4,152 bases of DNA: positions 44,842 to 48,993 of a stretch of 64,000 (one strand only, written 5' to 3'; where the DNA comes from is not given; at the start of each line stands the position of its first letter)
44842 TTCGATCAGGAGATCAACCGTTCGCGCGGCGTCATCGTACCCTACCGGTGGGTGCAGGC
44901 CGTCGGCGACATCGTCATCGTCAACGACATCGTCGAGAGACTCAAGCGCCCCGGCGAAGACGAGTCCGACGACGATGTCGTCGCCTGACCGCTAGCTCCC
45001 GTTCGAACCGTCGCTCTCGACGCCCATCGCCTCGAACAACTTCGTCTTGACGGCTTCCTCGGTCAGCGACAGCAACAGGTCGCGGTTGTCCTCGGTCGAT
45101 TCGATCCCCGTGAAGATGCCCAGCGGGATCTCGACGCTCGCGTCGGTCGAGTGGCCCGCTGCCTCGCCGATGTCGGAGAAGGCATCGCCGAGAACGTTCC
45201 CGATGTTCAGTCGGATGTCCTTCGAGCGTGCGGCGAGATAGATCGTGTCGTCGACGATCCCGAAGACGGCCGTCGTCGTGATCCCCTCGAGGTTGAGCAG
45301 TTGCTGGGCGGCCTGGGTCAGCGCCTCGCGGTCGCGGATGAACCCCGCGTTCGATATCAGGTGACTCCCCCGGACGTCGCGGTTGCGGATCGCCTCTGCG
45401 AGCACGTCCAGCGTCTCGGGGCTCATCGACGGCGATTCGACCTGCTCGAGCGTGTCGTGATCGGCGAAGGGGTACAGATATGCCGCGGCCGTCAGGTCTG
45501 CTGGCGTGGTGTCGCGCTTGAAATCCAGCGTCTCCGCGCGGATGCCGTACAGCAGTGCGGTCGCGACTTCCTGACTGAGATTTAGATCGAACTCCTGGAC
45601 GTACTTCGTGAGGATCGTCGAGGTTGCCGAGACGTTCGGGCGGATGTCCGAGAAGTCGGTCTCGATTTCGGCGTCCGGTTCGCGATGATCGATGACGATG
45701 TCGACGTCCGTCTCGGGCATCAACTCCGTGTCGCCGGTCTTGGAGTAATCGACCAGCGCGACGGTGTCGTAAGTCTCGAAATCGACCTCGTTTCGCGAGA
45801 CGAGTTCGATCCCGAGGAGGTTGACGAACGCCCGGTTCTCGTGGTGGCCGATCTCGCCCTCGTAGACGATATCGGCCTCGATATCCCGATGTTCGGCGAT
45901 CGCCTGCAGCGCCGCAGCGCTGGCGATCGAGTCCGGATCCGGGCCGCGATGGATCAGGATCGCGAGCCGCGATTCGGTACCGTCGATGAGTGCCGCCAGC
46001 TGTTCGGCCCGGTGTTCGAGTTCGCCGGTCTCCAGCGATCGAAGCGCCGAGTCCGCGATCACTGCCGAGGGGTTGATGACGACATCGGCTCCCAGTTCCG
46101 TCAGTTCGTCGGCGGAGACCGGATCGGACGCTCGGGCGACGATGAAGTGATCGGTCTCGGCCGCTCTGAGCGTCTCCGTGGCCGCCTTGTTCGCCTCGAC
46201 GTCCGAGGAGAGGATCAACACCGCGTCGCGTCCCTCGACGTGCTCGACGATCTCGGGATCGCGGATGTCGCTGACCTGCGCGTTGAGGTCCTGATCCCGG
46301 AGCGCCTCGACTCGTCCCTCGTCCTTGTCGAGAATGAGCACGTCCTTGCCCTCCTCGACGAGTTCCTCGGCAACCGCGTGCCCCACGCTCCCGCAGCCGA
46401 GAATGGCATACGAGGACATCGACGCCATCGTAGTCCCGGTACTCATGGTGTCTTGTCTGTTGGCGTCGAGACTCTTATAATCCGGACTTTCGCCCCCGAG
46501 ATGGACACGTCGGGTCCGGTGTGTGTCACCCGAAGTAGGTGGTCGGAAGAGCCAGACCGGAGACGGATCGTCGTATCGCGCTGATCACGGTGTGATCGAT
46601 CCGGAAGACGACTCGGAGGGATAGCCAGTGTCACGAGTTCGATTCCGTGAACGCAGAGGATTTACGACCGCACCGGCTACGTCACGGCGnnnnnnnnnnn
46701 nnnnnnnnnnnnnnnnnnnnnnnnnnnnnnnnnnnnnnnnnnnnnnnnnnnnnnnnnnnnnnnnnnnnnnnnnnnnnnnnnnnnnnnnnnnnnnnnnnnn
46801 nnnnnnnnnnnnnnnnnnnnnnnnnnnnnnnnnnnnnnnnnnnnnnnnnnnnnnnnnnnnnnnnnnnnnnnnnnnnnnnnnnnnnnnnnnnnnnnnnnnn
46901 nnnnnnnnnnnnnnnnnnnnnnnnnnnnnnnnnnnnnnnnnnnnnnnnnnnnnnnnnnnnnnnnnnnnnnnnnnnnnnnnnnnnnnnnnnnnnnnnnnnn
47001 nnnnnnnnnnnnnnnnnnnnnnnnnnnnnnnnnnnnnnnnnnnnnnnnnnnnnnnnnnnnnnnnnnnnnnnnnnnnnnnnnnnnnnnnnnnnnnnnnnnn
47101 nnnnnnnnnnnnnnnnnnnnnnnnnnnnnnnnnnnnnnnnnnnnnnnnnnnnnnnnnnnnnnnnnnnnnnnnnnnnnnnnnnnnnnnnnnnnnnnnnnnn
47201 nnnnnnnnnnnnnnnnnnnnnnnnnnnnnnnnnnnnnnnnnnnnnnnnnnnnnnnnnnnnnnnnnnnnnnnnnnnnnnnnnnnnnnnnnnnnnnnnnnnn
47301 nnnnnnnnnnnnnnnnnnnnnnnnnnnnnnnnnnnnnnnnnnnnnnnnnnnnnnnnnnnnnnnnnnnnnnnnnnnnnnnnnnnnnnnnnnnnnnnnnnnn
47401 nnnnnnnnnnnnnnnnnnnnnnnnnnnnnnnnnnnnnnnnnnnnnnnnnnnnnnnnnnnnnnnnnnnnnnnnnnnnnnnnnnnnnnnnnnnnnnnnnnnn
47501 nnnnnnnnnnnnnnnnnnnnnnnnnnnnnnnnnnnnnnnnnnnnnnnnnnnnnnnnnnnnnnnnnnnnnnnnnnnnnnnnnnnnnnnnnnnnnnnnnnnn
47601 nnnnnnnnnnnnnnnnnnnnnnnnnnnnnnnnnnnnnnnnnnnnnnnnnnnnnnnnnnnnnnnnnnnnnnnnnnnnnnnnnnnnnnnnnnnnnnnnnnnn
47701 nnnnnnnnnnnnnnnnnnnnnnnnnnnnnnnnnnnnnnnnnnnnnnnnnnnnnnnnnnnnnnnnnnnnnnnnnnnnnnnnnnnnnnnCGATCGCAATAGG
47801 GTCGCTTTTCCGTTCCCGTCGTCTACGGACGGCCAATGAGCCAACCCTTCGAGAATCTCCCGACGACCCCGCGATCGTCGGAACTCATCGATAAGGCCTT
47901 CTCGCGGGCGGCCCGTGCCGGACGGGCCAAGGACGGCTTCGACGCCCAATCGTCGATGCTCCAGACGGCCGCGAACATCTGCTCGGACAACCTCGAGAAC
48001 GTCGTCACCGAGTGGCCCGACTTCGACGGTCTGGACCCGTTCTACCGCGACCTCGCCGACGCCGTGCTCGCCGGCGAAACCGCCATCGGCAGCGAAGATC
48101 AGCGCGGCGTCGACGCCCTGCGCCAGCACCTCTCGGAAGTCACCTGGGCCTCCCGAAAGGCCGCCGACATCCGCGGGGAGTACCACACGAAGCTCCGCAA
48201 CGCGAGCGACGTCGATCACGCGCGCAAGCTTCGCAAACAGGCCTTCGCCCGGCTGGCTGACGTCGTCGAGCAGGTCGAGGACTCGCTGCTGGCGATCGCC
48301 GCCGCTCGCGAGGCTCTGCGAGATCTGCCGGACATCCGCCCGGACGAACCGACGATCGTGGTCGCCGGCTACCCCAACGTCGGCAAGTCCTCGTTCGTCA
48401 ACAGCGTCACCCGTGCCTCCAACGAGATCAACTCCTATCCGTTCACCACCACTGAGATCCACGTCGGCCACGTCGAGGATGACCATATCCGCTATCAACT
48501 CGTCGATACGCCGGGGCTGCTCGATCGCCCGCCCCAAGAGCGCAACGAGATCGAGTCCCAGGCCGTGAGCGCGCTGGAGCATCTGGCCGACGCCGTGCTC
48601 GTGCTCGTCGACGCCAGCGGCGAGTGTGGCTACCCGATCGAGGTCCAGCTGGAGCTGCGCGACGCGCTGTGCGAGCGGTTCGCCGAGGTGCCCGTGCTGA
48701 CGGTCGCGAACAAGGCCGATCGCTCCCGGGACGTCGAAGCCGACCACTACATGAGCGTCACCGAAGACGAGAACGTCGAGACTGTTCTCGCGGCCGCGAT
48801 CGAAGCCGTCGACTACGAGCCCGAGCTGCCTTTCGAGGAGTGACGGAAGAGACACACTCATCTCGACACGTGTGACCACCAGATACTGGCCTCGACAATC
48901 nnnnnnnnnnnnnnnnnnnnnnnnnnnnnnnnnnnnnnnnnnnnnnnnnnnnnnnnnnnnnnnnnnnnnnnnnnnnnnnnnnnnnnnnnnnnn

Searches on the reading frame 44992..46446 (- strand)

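Call 69: search_protein_families(library=pfam, proteins=[window:44992-46446:-], max_evalue=0.001)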
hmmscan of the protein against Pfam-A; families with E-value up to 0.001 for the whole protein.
window:44992-46446:- (484 aa): 6 families
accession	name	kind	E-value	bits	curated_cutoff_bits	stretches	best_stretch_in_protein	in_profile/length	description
PF02254.24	TrkA_N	-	1.1e-22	81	23.8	1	13-126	1-116/116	TrkA-N domain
PF01368.27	DHH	-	5.3e-13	49.8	28.1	1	162-302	3-125/125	DHH family, N-terminal domain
PF03807.23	F420_oxidored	-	7.6e-07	30.1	21.6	1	13-103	2-89/94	NADP oxidoreductase coenzyme F420-dependent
PF02558.23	ApbA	-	1.9e-06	28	22.2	1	13-70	1-61/150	Ketopantoate reductase PanE/ApbA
PF03435.24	Sacchrp_dh_NADP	-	3.2e-06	27.9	25.1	1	15-88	3-84/129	Saccharopine dehydrogenase NADP binding domain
PF02272.25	DHHA1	-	0.00043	21.1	25.9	0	368-466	10-100/102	DHHA1 domain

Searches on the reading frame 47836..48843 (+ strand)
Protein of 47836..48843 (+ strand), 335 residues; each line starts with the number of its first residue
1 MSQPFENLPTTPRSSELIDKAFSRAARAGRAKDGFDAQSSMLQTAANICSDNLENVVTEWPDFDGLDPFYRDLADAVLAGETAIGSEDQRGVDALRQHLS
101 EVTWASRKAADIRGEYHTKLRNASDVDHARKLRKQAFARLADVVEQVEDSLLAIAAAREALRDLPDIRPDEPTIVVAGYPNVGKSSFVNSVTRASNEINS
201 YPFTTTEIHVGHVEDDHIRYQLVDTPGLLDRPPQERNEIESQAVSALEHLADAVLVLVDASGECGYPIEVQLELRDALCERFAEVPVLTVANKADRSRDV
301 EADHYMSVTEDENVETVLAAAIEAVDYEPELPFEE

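Call 75: search_protein_families(library=pfam, proteins=[window:47836-48843:+], max_evalue=0.01)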
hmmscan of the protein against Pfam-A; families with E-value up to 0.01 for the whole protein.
window:47836-48843:+ (335 aa): 9 families
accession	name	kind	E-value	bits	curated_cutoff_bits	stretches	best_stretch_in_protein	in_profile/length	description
PF17835.6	NOG1_N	-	4.2e-28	98.9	22.9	1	5-167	1-159/160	NOG1 N-terminal helical domain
PF01926.29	MMR_HSR1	-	3.2e-22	79.2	21.9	1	173-293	1-113/113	50S ribosome-binding GTPase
PF06858.20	NOG1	-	1.7e-21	76.2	27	1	238-295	1-58/58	Nucleolar GTP-binding protein 1 (NOG1)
PF02421.24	FeoB_N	-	4.6e-13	49.4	27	1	173-297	2-118/156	Ferrous iron transport protein B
PF00350.29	Dynamin_N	-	6.1e-06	26.8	27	0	220-261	103-139/168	Dynamin family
PF04548.22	AIG1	-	0.00022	21.1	27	1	173-319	2-151/212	AIG1 family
PF00009.33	GTP_EFTU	-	0.00076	19.6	26.5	0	205-309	56-146/188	Elongation factor Tu GTP binding domain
PF03193.22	RsgA_GTPase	-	0.0017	18.7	30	0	136-228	71-168/174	RsgA GTPase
PF13191.12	AAA_16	-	0.0043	18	32.6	0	158-198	13-51/167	AAA ATPase domain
